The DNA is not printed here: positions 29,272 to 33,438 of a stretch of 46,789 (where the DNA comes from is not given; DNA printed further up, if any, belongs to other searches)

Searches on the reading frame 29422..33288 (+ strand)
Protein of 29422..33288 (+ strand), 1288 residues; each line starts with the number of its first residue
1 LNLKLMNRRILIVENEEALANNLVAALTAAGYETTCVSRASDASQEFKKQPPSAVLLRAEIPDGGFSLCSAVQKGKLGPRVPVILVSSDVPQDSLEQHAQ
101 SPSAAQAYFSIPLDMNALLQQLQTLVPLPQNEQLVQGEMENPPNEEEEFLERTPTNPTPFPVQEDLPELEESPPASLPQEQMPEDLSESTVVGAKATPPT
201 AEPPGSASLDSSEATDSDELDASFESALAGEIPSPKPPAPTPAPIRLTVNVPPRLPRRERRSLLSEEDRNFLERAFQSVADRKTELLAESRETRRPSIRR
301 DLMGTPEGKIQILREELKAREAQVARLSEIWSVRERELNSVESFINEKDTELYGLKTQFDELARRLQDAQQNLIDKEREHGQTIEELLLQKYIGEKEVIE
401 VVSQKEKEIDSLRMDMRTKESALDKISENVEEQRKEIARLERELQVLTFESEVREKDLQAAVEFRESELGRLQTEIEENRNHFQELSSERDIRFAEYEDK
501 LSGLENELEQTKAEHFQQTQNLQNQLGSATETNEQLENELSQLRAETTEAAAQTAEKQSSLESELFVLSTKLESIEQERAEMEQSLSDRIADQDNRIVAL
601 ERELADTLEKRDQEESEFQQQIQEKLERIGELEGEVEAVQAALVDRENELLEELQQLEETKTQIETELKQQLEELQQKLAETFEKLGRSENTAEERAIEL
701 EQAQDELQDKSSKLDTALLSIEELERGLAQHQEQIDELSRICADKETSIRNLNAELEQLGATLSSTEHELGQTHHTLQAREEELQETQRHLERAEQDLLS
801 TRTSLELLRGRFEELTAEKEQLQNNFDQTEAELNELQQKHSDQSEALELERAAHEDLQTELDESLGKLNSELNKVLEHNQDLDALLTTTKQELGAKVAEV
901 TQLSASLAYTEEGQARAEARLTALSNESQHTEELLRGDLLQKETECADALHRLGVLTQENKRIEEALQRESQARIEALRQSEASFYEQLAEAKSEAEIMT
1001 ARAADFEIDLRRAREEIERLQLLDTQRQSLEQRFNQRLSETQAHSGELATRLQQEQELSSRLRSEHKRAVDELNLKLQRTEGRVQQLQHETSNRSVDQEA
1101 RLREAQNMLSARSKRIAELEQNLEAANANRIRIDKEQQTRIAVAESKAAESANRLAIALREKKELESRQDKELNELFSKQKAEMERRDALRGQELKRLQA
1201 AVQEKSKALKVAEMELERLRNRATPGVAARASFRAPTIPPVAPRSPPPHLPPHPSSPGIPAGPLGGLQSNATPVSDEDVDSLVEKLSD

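Call 19: search_protein_families(library=pfam, proteins=[window:29422-33288:+], max_evalue=0.00001)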
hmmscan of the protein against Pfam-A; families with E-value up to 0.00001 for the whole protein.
window:29422-33288:+ (1288 aa): 1 family
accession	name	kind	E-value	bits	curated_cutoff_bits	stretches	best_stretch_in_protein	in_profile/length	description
PF00072.30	Response_reg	-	6.6e-07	29.9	30.2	1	10-121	1-109/111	Response regulator receiver domain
